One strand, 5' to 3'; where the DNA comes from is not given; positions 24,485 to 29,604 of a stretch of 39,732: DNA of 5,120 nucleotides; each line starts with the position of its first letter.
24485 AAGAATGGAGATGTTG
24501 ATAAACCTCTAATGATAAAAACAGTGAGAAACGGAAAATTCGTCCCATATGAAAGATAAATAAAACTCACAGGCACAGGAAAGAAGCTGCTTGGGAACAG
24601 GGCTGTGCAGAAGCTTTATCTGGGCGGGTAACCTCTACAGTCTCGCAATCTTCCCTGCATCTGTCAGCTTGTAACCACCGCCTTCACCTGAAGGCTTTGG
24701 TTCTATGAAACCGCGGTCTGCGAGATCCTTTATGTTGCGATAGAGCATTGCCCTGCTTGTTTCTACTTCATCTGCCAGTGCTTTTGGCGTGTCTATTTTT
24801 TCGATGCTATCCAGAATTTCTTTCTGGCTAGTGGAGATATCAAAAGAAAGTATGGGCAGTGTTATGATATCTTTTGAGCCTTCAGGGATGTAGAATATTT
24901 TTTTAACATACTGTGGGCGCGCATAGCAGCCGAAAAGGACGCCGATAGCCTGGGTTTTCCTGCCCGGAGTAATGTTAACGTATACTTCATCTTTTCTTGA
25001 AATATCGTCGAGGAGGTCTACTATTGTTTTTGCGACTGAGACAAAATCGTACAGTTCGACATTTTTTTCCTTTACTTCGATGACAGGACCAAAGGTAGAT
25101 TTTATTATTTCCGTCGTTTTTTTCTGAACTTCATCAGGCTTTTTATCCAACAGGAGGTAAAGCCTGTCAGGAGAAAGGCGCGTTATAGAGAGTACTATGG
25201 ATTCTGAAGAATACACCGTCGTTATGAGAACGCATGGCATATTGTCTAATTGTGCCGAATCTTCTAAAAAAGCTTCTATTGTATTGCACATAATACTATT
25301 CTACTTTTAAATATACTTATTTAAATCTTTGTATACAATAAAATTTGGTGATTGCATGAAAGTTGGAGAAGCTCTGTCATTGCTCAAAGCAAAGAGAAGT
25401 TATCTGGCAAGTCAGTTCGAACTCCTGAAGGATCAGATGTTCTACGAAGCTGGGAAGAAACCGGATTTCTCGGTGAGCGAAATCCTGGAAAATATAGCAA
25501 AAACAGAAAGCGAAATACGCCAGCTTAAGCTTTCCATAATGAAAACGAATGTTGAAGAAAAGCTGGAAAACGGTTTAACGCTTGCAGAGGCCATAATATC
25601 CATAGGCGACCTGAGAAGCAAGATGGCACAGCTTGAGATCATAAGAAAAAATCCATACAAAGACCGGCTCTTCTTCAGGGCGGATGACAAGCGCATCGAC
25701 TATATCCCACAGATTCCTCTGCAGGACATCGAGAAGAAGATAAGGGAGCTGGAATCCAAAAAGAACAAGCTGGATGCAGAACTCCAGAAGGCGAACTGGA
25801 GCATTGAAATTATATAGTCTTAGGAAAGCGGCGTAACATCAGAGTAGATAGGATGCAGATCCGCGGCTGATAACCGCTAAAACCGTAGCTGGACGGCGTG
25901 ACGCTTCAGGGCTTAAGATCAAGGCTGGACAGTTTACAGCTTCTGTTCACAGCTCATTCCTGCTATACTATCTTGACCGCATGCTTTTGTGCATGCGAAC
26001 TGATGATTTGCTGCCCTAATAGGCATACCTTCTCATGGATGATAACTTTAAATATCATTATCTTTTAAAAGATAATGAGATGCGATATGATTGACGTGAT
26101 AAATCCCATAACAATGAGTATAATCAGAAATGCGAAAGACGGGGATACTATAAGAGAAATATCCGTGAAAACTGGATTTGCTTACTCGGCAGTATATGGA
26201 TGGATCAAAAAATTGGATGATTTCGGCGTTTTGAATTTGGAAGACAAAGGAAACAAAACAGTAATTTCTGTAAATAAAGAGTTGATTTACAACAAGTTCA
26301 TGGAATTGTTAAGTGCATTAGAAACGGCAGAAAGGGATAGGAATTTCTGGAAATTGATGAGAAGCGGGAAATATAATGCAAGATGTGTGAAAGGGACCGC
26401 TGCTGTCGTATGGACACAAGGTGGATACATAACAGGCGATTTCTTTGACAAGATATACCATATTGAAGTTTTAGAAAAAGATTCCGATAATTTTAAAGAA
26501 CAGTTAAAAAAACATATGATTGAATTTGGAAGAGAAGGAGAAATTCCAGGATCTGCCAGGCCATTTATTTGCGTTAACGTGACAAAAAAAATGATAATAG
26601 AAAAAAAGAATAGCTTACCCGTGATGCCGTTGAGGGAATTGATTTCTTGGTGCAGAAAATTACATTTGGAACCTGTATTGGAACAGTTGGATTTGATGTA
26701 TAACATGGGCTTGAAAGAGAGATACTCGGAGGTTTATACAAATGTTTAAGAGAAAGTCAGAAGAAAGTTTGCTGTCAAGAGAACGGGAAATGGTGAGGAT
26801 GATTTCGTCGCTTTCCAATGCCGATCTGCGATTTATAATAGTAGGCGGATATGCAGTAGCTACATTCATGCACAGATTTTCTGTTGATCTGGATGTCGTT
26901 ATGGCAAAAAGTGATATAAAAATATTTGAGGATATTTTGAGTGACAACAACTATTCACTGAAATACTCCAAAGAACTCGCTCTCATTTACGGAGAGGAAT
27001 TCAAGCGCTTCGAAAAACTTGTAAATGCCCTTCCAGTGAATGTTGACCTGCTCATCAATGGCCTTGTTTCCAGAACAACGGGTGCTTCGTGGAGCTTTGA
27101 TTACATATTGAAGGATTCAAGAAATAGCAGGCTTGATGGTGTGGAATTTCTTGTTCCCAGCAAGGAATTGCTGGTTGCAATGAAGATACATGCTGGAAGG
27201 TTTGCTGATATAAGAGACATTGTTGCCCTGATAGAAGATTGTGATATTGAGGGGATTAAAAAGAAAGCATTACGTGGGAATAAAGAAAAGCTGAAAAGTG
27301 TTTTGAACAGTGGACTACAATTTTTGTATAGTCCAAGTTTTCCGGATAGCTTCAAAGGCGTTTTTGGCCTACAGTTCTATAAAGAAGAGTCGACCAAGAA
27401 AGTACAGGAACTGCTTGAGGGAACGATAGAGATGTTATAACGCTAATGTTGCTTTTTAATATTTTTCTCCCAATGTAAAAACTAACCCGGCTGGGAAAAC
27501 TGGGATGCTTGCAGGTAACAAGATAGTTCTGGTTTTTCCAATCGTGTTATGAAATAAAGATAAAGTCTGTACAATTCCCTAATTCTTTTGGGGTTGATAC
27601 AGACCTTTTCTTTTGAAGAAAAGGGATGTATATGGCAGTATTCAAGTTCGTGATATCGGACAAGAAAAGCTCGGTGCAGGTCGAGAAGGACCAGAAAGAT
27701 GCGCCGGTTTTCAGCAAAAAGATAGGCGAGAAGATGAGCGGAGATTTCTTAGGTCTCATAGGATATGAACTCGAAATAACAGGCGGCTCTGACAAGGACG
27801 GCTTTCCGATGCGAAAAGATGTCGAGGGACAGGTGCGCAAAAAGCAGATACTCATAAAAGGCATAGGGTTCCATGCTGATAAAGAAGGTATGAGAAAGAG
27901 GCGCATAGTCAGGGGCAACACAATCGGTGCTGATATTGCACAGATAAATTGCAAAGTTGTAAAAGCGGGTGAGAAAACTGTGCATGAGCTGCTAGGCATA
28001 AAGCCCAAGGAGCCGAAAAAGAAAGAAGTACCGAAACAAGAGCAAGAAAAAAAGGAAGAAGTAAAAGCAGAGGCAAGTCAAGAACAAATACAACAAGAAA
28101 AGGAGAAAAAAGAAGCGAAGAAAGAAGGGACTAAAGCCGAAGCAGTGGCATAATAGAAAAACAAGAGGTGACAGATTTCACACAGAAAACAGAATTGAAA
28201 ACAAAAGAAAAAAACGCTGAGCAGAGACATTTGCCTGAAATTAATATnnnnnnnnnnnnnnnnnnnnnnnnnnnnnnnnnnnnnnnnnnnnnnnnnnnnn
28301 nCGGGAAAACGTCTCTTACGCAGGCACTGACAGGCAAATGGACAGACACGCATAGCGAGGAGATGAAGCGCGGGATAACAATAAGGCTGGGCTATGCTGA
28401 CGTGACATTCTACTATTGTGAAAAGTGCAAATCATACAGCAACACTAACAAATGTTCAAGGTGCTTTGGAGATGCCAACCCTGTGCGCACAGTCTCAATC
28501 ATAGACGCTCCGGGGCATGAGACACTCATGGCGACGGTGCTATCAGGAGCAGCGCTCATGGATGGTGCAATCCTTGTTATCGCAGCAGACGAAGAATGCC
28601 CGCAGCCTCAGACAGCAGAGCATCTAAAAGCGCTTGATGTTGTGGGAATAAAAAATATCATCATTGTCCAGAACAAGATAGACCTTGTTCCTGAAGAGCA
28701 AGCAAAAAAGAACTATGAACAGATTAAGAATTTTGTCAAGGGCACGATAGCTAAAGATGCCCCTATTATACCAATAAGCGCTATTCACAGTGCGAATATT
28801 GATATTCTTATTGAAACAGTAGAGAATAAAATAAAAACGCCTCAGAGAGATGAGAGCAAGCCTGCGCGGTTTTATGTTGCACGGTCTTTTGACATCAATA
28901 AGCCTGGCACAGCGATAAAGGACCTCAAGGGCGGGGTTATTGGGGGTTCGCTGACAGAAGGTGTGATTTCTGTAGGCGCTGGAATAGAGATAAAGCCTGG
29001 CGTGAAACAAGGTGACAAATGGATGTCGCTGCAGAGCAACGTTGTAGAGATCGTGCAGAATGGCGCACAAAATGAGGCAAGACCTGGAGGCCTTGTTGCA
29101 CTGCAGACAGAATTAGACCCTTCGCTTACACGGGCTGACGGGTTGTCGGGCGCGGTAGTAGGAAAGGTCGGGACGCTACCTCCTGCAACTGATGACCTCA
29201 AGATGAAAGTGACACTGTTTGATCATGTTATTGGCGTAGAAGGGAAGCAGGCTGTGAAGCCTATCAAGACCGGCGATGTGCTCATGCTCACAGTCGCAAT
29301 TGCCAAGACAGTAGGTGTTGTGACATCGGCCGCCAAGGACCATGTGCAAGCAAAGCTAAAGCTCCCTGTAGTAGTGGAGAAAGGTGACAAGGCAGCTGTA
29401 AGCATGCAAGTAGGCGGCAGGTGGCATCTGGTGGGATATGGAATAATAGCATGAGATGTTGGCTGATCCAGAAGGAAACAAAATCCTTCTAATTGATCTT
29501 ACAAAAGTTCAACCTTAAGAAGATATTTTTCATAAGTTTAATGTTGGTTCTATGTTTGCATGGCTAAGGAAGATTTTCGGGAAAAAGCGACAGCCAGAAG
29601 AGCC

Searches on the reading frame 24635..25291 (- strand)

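Call 10: search_protein_families(library=pfam, proteins=[window:24635-25291:-], max_evalue=0.01)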
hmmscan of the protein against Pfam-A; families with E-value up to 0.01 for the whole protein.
window:24635-25291:- (218 aa): 6 families
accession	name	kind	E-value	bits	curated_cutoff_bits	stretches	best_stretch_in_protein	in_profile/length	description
PF19810.5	HFX_2341_N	-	9.4e-15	55.6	30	1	26-129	8-115/120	HFX_2341-like, N-terminal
PF25213.1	HVO_A0261_N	-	2.4e-07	31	35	1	166-215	24-69/86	HVO_A0261 N-terminal domain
PF23400.1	CARF_Card1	-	1.2e-05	25.8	24.6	1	53-144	38-128/146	Card1 CARF domain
PF09651.16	Cas_APE2256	-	0.00017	21.9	24.8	1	80-148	73-136/136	CRISPR-associated protein (Cas_APE2256)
PF02082.26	Rrf2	-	0.003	18.2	30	1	170-212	27-68/132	Iron-dependent Transcriptional regulator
PF12802.13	MarR_2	-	0.0055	17.3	27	1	159-204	10-58/61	MarR family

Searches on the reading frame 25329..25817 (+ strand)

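Call 10: search_protein_families(library=pfam, proteins=[window:25329-25817:+], max_evalue=0.01)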
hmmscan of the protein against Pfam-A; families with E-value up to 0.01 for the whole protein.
window:25329-25817:+ (162 aa): 2 families
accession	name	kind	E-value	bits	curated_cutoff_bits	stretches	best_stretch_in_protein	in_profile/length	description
PF20935.2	DUF6847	-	2.3e-16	60.5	27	1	32-161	14-141/141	Family of unknown function (DUF6847)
PF11488.14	Lge1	-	0.0066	17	25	0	131-156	25-50/71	Transcriptional regulatory protein LGE1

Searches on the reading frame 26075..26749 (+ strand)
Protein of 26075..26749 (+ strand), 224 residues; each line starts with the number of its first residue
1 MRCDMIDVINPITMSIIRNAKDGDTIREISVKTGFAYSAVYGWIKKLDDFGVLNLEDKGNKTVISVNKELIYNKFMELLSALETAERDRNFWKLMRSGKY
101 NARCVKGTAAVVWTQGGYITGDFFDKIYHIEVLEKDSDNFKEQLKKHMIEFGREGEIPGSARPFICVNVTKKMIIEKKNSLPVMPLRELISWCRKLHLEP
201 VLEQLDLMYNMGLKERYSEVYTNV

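Call 10: search_protein_families(library=pfam, proteins=[window:26075-26749:+], max_evalue=0.01)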
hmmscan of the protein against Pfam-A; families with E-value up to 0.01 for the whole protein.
window:26075-26749:+ (224 aa): 4 families
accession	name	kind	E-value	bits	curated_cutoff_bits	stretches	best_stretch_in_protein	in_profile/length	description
PF13518.12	HTH_28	-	3.6e-06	27.4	25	1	16-58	5-47/52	Helix-turn-helix domain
PF13384.12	HTH_23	-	0.0025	18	24.6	1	15-47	9-41/50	Homeodomain-like domain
PF25212.1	HVO_A0114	-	0.0037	17.4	27.6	0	20-67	33-80/84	HVO_A0114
PF13551.12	HTH_29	-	0.0098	16.4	28.1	0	15-48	3-37/64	Winged helix-turn helix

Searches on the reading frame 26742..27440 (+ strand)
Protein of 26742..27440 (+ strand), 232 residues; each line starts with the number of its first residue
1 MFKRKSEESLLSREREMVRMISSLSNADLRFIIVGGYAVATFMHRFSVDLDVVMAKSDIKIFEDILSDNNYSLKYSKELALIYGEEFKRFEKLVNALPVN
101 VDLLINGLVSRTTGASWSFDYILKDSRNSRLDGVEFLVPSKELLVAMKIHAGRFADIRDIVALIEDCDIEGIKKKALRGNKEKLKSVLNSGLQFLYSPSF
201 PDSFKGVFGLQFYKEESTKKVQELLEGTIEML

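Call 10: search_protein_families(library=pfam, proteins=[window:26742-27440:+], max_evalue=0.01)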
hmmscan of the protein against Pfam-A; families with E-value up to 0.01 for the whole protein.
window:26742-27440:+ (232 aa): 4 families
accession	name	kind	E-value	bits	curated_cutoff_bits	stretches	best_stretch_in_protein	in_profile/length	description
PF19502.5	DUF6036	-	3.2e-07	30.7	23.6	0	25-85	16-77/164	Nucleotidyltransferase of unknown function (DUF6036)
PF14907.12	NTP_transf_5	-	1.1e-06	28.8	31.2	1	12-151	55-191/249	Uncharacterised nucleotidyltransferase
PF09970.15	DUF2204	-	0.0036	17.4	20.3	0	15-175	3-151/181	Nucleotidyl transferase of unknown function (DUF2204)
PF08843.17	AbiEii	-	0.0093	16.4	22.5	0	23-66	7-43/238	Nucleotidyl transferase AbiEii toxin, Type IV TA system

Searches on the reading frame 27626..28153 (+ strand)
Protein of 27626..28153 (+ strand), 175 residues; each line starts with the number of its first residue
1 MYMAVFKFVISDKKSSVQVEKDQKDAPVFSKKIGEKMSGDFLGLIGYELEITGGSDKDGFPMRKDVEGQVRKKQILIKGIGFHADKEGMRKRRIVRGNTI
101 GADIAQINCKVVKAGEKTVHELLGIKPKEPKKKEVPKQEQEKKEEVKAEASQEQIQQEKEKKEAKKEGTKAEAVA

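Call 10: search_protein_families(library=pfam, proteins=[window:27626-28153:+], max_evalue=0.01)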
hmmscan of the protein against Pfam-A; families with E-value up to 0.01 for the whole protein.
window:27626-28153:+ (175 aa): 1 family
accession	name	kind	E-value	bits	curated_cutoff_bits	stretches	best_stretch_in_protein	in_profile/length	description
PF01092.24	Ribosomal_S6e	-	1e-35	122.7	26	1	6-123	1-124/125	Ribosomal protein S6e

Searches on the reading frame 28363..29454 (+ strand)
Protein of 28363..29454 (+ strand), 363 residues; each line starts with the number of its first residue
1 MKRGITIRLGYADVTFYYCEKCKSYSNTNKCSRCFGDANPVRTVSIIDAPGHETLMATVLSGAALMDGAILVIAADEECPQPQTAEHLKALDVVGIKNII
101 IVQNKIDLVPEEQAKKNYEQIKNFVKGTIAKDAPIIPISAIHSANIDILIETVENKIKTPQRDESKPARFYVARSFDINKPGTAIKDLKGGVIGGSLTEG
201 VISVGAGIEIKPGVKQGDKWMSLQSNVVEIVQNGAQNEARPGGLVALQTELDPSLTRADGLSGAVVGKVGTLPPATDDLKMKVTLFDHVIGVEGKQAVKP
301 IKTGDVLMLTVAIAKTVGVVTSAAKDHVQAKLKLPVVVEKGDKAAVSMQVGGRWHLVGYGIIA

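Call 10: search_protein_families(library=pfam, proteins=[window:28363-29454:+], max_evalue=0.01)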
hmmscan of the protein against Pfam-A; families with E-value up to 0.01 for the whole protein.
window:28363-29454:+ (363 aa): 4 families
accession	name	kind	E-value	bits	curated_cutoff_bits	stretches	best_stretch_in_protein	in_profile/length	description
PF09173.17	eIF2_C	-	1.3e-25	89.9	22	1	278-362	2-86/86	Initiation factor eIF2 gamma, C terminal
PF00009.33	GTP_EFTU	-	1.4e-24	87.2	26.5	1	2-158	52-187/188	Elongation factor Tu GTP binding domain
PF03193.22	RsgA_GTPase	-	0.0011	19.2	30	1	63-157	20-108/174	RsgA GTPase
PF16897.10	MMR_HSR1_Xtn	-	0.0041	17.5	35.2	1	98-155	57-102/106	C-terminal region of MMR_HSR1 domain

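Call 61: find_homologous_proteins(query=window:28363-29454:+, max_evalue=1e-30)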
Query window:28363-29454:+ (363 aa): 7999 proteins with E <= 1e-30 among 8000 candidates; the best 120 are listed.
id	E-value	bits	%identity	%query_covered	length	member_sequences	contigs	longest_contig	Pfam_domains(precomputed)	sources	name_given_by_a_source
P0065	8.7e-234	793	100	100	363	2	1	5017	PF09173.18,PF00009.34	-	-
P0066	3.5e-196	669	82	100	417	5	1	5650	PF09173.18,PF00009.34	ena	-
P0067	1.3e-195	667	82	100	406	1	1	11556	PF09173.18,PF00009.34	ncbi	-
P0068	1.9e-194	664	81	100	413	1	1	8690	PF09173.18,PF00009.34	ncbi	-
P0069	6.8e-194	662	82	100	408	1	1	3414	PF09173.18,PF00009.34,PF03144.32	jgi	jgi:translation initiation factor 2 subunit 3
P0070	8.6e-192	655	80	100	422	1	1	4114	PF09173.18,PF00009.34,PF03193.23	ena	-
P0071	3.0e-187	640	78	100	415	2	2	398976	PF09173.18,PF00009.34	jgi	jgi:translation initiation factor 2 subunit 3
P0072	4.3e-186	636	78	100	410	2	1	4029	PF09173.18,PF00009.34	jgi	-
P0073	5.5e-178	609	75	100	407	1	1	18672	PF09173.18,PF00009.34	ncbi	-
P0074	1.4e-167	575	71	100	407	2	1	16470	PF09173.18,PF00009.34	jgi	-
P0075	7.2e-166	570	70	100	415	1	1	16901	PF09173.18,PF00009.34,PF03144.32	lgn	-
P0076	8.8e-166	569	70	100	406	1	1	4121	PF09173.18,PF00009.34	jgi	jgi:translation initiation factor 2 subunit 3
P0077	9.0e-166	569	70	100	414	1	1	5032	PF09173.18,PF00009.34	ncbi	-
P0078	1.2e-165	569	69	100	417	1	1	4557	PF09173.18,PF00009.34,PF03144.32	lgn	-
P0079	6.3e-165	567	69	100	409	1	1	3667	PF09173.18,PF00009.34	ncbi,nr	ncbi:MAG: translation initiation factor IF-2 subunit gamma [Candidatus Aenigmarchaeota archaeon]|nr:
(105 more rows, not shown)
